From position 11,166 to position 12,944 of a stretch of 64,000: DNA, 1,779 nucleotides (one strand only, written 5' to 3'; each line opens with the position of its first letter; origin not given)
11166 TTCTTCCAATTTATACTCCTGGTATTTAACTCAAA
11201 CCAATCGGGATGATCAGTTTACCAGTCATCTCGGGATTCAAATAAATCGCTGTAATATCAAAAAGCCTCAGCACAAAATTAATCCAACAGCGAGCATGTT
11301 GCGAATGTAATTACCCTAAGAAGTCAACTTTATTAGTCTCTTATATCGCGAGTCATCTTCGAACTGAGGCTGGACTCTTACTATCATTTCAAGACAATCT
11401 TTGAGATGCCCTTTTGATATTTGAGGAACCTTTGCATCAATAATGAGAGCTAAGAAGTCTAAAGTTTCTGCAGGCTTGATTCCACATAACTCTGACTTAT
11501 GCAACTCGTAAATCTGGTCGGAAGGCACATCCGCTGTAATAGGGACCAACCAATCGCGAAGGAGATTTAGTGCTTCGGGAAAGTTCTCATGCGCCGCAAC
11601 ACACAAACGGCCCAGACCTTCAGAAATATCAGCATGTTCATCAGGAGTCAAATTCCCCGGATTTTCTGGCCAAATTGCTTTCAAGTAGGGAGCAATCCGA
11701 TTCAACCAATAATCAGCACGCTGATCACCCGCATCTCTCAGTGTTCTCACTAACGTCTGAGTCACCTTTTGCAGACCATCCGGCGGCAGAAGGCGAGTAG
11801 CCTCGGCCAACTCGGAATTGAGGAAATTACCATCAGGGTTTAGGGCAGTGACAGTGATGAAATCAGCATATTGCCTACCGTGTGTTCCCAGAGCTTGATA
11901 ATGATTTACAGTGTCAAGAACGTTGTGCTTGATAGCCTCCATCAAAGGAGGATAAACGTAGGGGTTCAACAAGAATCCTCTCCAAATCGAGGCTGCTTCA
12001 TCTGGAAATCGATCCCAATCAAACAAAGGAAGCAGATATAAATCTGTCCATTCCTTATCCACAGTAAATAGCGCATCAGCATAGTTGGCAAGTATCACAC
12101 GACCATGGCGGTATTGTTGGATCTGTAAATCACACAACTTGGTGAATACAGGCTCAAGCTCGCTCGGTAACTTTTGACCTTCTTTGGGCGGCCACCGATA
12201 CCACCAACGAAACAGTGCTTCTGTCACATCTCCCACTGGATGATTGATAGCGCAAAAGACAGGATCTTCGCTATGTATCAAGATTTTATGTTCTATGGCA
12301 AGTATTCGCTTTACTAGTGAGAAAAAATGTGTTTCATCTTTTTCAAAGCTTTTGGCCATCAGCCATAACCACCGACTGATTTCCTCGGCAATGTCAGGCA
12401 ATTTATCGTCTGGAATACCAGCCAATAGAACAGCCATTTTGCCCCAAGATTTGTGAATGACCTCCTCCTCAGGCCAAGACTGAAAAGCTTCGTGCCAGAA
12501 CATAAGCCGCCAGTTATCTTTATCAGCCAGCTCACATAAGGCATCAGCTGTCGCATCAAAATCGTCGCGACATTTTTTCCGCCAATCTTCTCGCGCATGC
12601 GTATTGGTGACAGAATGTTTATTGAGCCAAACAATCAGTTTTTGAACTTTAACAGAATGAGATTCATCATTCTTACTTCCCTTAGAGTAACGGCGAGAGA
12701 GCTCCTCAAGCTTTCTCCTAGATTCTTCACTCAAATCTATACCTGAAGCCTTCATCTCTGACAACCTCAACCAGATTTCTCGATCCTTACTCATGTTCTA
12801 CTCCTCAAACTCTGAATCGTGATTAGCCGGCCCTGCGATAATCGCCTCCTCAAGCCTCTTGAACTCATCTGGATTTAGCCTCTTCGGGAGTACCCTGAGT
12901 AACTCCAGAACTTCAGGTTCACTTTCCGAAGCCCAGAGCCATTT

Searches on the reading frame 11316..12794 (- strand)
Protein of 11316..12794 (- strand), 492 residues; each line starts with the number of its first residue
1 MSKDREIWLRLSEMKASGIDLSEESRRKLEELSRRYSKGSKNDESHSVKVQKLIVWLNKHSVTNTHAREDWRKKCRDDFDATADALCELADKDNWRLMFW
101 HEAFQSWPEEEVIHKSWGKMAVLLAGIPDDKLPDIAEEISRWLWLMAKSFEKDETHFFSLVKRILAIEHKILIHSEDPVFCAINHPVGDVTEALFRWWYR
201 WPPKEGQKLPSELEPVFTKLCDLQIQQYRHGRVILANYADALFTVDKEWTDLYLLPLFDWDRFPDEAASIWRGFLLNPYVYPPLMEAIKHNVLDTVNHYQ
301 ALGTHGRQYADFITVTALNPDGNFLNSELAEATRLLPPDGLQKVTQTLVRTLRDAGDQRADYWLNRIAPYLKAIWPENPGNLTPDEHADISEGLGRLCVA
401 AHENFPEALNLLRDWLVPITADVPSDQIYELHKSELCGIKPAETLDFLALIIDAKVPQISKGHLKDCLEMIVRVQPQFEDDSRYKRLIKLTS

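Call 6: search_protein_families(library=pfam, proteins=[window:11316-12794:-], max_evalue=0.01)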
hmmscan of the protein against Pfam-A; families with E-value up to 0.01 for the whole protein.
window:11316-12794:- (492 aa): 0 families

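Call 7: search_protein_families(library=padloc, proteins=[window:11316-12794:-], max_evalue=0.01)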
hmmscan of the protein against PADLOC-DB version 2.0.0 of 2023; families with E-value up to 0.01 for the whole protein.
window:11316-12794:- (492 aa): 2 families
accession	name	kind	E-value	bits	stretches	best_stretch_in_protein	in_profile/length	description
PDLC02183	Dsr1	-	1.4e-120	402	2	47-488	827-1267/1275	-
PDLC04167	Dsr1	-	4.1e-44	148.7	1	57-490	805-1238/1248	-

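Call 9: find_encoding_contigs(protein=window:11316-12794:-, flank=10000, max_places=10)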
Protein window:11316-12794:- (492 aa): no gene with exactly this product is on record in the collection.

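Call 12: find_homologous_proteins(query=window:11316-12794:-, max_evalue=1e-10)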
Query window:11316-12794:- (492 aa): 96 proteins with E <= 1e-10 among 8000 candidates.
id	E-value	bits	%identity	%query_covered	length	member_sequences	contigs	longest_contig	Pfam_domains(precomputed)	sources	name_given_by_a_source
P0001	0.0e+0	1153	100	100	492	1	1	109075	-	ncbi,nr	ncbi:MAG: hypothetical protein ISN29_00240 [Gammaproteobacteria bacterium AqS3]|nr:hypothetical prot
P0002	2.3e-133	464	50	89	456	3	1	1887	-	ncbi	-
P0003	2.1e-131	457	47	98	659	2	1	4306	-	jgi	jgi:hypothetical protein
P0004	9.3e-128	445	44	98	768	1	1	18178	-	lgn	-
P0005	1.0e-127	445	45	99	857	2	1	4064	-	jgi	-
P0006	1.2e-127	445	45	99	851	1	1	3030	-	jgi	jgi:hypothetical protein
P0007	3.7e-127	443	45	99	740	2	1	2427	-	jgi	jgi:hypothetical protein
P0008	2.9e-126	440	45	99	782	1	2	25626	-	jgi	jgi:hypothetical protein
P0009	8.0e-126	439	44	99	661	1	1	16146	-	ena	-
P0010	7.2e-125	436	45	98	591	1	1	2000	-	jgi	jgi:hypothetical protein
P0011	2.7e-123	430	44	99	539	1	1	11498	-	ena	-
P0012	5.6e-123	429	45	99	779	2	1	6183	-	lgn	-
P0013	1.1e-122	428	43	99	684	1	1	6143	-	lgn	-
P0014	2.0e-121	424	47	90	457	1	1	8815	-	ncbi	ncbi:MAG: hypothetical protein ACREV9_10785 [Burkholderiales bacterium]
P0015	9.7e-121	422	46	89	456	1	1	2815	-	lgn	-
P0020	2.6e-116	407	42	98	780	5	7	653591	-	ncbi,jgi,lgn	jgi:hypothetical protein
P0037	2.4e-109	384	39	99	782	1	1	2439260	-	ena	-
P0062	9.0e-98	346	40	89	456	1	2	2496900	-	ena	-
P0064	8.5e-96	340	39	99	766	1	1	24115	-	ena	-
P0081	1.8e-86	309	36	99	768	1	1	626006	-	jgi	jgi:hypothetical protein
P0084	4.3e-86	308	35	99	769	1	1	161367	-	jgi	jgi:hypothetical protein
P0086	1.3e-83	300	34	98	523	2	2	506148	-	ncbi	-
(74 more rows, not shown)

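Call 16: find_encoding_contigs(protein=P0062, flank=6000, max_places=3)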
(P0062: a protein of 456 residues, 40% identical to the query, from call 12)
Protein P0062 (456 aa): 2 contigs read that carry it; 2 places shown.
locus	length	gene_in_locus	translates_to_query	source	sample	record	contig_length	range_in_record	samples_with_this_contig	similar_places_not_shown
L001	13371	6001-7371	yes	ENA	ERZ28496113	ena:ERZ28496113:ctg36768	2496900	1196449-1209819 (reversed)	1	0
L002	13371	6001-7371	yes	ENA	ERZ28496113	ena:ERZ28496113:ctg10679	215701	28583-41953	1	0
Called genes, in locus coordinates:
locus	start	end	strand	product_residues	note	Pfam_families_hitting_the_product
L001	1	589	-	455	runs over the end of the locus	PF00120:Gln-synt_C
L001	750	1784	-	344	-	PF03480:DctP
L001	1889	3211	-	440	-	PF06808:DctM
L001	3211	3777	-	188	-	PF04290:DctQ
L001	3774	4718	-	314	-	PF05013:FGase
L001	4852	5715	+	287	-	PF01418:HTH_6, PF01380:SIS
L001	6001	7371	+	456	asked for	-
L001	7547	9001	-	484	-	-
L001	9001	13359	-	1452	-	PF01637:ATPase_2 (faint), PF05729:NACHT, PF13191:AAA_16 (weak), PF13401:AAA_22 (weak), PF24883:NPHP3_N (weak)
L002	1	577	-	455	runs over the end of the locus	PF00120:Gln-synt_C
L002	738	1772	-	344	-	PF03480:DctP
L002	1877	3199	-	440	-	PF06808:DctM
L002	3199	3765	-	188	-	PF04290:DctQ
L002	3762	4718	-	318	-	PF05013:FGase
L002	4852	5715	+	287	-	PF01418:HTH_6, PF01380:SIS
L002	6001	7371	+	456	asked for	-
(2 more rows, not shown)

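Call 17: find_encoding_contigs(protein=P0020, flank=6000, max_places=4)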
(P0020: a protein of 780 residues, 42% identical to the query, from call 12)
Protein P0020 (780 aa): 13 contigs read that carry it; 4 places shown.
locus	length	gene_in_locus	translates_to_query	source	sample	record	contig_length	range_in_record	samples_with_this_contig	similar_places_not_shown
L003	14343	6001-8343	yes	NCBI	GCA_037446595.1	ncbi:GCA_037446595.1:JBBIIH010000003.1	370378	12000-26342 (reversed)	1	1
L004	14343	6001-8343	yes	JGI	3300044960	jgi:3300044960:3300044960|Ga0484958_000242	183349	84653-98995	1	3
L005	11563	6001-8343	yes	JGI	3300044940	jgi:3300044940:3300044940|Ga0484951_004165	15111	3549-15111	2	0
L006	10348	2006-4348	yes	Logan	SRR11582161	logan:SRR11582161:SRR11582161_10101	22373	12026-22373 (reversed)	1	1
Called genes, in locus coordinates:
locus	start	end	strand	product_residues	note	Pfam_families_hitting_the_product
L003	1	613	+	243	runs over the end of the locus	PF00106:adh_short, PF08659:KR, PF13561:adh_short_C2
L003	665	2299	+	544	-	PF03092:BT1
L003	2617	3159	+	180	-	-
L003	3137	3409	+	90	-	-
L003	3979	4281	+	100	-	PF00076:RRM_1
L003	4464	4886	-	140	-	-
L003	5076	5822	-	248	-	-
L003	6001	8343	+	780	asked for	-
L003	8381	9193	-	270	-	-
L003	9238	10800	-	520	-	PF01564:Spermine_synth, PF13649:Methyltransf_25 (weak)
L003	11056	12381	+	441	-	PF03721:UDPG_MGDP_dh_N, PF00984:UDPG_MGDP_dh, PF03720:UDPG_MGDP_dh_C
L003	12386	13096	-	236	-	PF02985:HEAT (faint), PF13646:HEAT_2, PF03130:HEAT_PBS (weak)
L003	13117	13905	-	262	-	-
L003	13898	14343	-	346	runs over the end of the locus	PF00514:Arm (faint), PF03130:HEAT_PBS (faint), PF13513:HEAT_EZ (faint), PF13646:HEAT_2, PF02985:HEAT (faint), PF24714:TOR1L1_N (weak), PF13646:HEAT_2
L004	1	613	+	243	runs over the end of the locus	PF00106:adh_short, PF08659:KR, PF13561:adh_short_C2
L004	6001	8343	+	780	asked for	-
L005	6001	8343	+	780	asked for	-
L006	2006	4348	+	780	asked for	-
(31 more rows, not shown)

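Call 18: find_encoding_contigs(protein=P0086, flank=6000, max_places=3)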
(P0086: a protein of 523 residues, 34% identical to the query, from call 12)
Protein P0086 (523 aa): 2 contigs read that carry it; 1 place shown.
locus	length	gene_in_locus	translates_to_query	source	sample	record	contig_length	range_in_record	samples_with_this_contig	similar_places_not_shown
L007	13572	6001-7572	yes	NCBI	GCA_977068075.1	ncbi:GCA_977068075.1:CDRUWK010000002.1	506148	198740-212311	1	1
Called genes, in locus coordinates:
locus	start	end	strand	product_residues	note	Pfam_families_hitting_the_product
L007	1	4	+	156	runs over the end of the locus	-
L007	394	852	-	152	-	PF18143:HAD_SAK_2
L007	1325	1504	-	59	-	-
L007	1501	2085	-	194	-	-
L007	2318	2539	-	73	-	-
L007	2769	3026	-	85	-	-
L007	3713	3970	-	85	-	PF09722:Xre_MbcA_ParS_C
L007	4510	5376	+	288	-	PF18928:DUF5677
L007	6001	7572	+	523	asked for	-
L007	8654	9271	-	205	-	PF01694:Rhomboid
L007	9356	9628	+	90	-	-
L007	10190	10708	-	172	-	-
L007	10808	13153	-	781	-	-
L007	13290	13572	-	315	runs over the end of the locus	-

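Call 21: search_protein_representatives(protein=window:11316-12794:-)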
Query: 492 residues. Proteins with E-value up to 0.001 (for the whole library): 1432; up to 1e-10: 882; up to 1e-30: 381. The best 150 are listed.
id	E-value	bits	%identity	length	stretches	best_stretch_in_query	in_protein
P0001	0.0e+00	1152.7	100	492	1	1-492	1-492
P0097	2.4e-122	425.6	45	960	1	4-490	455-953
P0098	9.8e-119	413.7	46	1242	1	3-489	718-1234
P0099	1.6e-112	393.1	45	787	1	3-488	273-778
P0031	1.5e-111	389.9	44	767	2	51-487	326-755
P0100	1.0e-109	383.9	42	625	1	4-488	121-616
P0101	1.5e-98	347.0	41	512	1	4-487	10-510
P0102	2.1e-98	346.6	40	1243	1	3-488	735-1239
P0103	4.7e-97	342.1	42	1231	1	37-488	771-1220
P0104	4.9e-96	338.8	41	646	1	3-487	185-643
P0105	6.2e-96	338.4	41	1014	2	48-488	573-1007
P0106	1.9e-94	333.5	44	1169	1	51-488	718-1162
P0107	5.5e-94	332.0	39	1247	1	51-487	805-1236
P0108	3.5e-93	329.3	41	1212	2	52-491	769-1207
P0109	5.0e-93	328.8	40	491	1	51-488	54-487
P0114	1.2e-89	317.7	38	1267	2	47-488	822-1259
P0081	5.8e-87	308.8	38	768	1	65-489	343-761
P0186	1.4e-71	258.0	35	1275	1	5-488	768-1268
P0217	7.2e-67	242.6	33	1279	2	65-490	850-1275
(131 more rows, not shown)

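Call 40: find_encoding_contigs(protein=P0037, flank=4000, max_places=2)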
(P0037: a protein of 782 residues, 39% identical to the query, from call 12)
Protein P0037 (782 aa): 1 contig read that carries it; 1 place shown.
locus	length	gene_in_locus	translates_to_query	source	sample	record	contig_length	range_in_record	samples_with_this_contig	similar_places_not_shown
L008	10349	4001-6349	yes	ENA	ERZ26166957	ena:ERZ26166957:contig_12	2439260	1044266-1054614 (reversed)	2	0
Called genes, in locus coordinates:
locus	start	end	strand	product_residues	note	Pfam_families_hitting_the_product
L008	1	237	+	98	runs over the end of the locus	PF01381:HTH_3 (weak)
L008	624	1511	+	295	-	PF23835:DUF7205 (faint), PF10263:SprT-like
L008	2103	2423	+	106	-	PF00239:Resolvase, PF01527:HTH_Tnp_1 (weak), PF02796:HTH_7, PF13384:HTH_23, PF13518:HTH_28 (weak), PF13551:HTH_29 (weak)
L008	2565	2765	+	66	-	-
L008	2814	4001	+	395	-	PF13289:SIR2_2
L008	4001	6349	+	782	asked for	-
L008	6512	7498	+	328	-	PF02899:Phage_int_SAM_1, PF13495:Phage_int_SAM_4, PF00589:Phage_integrase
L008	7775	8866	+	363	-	PF13384:HTH_23, PF13518:HTH_28 (faint), PF13551:HTH_29 (weak), PF13565:HTH_32, PF13358:DDE_3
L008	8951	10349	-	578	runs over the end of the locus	-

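Call 41: find_encoding_contigs(protein=P0081, flank=4000, max_places=2)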
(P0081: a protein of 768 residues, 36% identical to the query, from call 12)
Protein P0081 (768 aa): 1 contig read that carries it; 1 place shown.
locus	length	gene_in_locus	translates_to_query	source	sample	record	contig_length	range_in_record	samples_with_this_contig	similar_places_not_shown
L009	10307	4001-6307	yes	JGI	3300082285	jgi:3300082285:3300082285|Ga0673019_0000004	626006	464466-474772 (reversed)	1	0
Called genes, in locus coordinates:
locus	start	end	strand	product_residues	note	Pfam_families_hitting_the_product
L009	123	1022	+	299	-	PF00140:Sigma70_r1_2 (weak), PF04542:Sigma70_r2, PF04545:Sigma70_r4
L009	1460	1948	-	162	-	-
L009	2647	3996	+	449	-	PF13289:SIR2_2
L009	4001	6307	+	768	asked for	-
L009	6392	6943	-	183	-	PF07310:PAS_5 (weak)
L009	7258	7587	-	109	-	-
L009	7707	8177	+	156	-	-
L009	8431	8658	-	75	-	PF05016:ParE_toxin (weak)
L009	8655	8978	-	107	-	-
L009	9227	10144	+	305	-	PF05853:BKACE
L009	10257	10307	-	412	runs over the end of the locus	PF00990:GGDEF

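Call 47: find_related_loci(query=A2, collection=genome_contigs, flank=6000)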
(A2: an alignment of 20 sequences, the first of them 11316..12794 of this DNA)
Query A2 (492 aa) in genome_contigs; peptide patterns used: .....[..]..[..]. (x = any residue, [..] = any of these).
312 stretches matched a pattern; 305 encode a relative of the query (tblastn E <= 1e-3); the best 80 are kept; 80 distinct loci.
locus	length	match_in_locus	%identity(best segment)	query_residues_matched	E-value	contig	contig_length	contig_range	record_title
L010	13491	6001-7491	47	4-488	4e-141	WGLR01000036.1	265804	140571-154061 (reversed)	MAG: Betaproteobacteria bacterium isolate RI_222 c_000000034830, whole genome shotgun sequence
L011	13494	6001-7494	46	4-489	3e-139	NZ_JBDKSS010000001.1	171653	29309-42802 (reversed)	MAG: Parvibaculum sp. isolate 6_bin.230 c_000000019517, whole genome shotgun sequence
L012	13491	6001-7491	46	4-488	3e-139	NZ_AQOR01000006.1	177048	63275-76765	Alcanivorax sp. S71-1-4 contig6, whole genome shotgun sequence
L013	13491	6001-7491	45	4-488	3e-138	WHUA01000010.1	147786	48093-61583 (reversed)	MAG: Alphaproteobacteria bacterium isolate Dino_bin54 k141_616199_length_147786_cov_35.0090, whole genome shotgun sequen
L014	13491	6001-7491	46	4-488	2e-138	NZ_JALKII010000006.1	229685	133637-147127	Alcanivorax quisquiliarum strain CY1518 NODE_6_length_229685_cov_236.526506, whole genome shotgun sequence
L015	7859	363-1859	45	4-490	1e-137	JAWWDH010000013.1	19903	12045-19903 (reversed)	MAG: Pseudomonas sp. isolate HN18.bin.9 k141_1197299_length_19903_cov_10.0000, whole genome shotgun sequence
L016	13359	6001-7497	45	4-489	3e-137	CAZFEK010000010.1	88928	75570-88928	MAG TPA_asm: uncultured Alcaligenaceae bacterium isolate binchicken_co16_262 genome assembly, contig: NODE_438_length_88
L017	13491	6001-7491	45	4-488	4e-137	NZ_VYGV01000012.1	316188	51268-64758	Hydrogenophaga aromaticivorans strain D2P1 NODE_7_length_316188_cov_22.492101, whole genome shotgun sequence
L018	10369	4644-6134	46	4-488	8e-136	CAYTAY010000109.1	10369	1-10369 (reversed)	MAG TPA_asm: uncultured Azoarcus sp. isolate binchicken_co315_29 genome assembly, contig: NODE_3573_length_10369_cov_10.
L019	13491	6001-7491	45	4-488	1e-135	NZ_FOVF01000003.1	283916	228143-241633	Dokdonella immobilis strain CGMCC 1.7659, whole genome shotgun sequence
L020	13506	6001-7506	44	4-488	8e-135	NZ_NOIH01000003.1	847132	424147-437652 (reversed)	Thauera propionica strain KNDSS-Mac4 contig_3, whole genome shotgun sequence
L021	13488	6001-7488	45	4-487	3e-134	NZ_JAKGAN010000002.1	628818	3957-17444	Chromohalobacter sarecensis strain DSM 15547 2, whole genome shotgun sequence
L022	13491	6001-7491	46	4-488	2e-134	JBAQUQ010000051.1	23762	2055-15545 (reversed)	MAG: Burkholderiaceae bacterium isolate MFD03291_ilm_asm_bin12 k127_40382, whole genome shotgun sequence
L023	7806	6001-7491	45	4-488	5e-132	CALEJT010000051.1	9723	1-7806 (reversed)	MAG TPA_asm: uncultured Gammaproteobacteria bacterium isolate SRR4028131_bin.63_CONCOCT_v1.1_MAG genome assembly, contig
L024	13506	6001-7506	44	4-488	6e-132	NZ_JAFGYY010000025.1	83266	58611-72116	Pseudomonas sp. 30_B NODE_25_length_83266_cov_19.477129, whole genome shotgun sequence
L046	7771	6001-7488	41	4-487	4e-121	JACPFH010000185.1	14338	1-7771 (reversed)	MAG: Deltaproteobacteria bacterium isolate NC_groundwater_356_Ag_B-0.1um_58_8 GD18-4_B1_scaffold_344170, whole genome sh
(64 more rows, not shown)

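Call 50: find_encoding_contigs(protein=P0084, flank=3000, max_places=2)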
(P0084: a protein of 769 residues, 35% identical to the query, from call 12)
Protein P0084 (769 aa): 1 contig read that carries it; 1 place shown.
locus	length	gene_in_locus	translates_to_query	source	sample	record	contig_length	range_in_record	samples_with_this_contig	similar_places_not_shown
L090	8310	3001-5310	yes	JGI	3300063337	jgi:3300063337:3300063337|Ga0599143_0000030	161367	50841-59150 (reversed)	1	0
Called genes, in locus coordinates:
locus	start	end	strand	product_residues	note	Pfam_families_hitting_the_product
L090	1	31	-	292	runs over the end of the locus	PF00753:Lactamase_B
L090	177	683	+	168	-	PF07883:Cupin_2 (faint)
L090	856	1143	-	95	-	PF04226:Transgly_assoc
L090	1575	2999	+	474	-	PF13289:SIR2_2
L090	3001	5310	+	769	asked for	-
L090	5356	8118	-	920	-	PF00521:DNA_topoisoIV, PF03989:DNA_gyraseA_C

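Call 51: find_encoding_contigs(protein=P0064, flank=3000, max_places=2)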
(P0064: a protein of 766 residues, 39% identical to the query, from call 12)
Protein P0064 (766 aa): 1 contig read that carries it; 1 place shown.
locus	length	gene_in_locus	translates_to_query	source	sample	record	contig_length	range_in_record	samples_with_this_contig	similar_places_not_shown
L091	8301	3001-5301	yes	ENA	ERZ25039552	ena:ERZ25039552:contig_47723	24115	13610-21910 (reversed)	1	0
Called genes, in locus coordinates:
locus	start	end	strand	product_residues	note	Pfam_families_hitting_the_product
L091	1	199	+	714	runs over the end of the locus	PF03412:Peptidase_C39, PF00664:ABC_membrane, PF00005:ABC_tran, PF02463:SMC_N (faint)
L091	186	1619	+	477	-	PF25919:BSH_CusB (faint), PF25917:BSH_RND (weak), PF25988:HH_CyaD, PF25994:HH_AprE, PF26002:Beta-barrel_AprE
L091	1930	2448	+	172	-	-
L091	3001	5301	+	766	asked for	-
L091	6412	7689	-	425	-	PF07969:Amidohydro_3, PF00145:DNA_methylase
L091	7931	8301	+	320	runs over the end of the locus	PF08450:SGL, PF03088:Str_synth (faint)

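Call 74: find_related_loci(query=A2, collection=metagenome_contigs, flank=4500)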
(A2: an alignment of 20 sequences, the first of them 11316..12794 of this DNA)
Query A2 (492 aa) in metagenome_contigs; peptide patterns used: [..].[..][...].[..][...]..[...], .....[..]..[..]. (x = any residue, [..] = any of these).
600 stretches matched a pattern (row limit reached: there are more); 305 encode a relative of the query (tblastn E <= 1e-3); the best 80 are kept; 80 distinct loci.
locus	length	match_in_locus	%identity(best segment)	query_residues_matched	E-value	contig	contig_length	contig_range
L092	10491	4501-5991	47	4-488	3e-143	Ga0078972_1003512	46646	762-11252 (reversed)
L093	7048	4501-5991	47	4-488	2e-142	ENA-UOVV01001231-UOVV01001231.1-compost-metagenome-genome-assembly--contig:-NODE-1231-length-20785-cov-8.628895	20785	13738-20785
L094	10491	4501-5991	47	4-488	2e-142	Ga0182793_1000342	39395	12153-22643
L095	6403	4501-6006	47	4-488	2e-141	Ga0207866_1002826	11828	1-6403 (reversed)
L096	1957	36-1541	46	4-488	1e-147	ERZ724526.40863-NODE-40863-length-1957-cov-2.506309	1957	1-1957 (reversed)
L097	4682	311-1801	46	4-488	1e-138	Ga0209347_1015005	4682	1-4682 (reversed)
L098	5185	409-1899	46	4-488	8e-138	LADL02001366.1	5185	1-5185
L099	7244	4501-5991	46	4-488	7e-136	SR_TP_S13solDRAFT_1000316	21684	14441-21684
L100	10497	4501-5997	46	4-488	7e-136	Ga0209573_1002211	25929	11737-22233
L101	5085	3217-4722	44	4-488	5e-136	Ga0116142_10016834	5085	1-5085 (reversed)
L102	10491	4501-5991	46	4-488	2e-134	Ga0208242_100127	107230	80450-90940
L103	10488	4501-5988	47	4-487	5e-133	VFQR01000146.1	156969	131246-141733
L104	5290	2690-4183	45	4-489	7e-134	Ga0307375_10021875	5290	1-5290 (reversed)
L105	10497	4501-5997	44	4-490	7e-132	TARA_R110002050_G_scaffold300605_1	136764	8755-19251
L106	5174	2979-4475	43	4-490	3e-129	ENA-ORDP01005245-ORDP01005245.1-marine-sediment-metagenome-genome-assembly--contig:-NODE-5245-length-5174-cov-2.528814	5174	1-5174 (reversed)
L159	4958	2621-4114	39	4-487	7e-108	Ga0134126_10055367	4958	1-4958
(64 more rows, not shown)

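Call 79: find_related_loci(query=A2, collection=viral_contigs, flank=4500)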
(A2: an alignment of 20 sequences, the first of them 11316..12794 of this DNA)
Query A2 (492 aa) in viral_contigs; peptide patterns used: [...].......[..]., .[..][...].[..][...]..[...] (x = any residue, [..] = any of these).
104 stretches matched a pattern; 28 encode a relative of the query (tblastn E <= 1e-3); 27 distinct loci.
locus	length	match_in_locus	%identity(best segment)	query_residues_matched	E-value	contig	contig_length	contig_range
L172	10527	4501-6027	37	3-487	8e-104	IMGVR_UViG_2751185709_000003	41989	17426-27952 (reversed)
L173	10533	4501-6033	36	4-487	2e-101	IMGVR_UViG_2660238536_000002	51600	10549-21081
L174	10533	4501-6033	36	4-487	3e-100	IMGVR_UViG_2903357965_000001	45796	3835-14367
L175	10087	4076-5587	37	7-487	3e-100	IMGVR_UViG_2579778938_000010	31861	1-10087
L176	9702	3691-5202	37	7-487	7e-100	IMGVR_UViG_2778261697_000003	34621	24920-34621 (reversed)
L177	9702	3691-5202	36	7-487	1e-96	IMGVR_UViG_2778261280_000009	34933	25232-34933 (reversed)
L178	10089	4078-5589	36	7-487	2e-96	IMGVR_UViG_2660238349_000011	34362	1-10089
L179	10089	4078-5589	36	7-487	2e-96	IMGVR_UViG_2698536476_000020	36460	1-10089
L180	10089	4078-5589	36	7-487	4e-96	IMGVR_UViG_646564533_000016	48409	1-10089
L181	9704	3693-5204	36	7-487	4e-96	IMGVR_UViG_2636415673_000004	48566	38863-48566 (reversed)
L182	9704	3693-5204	36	7-487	4e-96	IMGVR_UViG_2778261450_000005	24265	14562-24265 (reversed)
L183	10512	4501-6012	36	7-487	3e-96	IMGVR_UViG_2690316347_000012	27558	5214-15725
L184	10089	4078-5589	36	7-487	2e-96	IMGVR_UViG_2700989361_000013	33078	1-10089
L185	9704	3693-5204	36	7-487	2e-95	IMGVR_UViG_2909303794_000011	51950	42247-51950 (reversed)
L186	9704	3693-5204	36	7-487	1e-95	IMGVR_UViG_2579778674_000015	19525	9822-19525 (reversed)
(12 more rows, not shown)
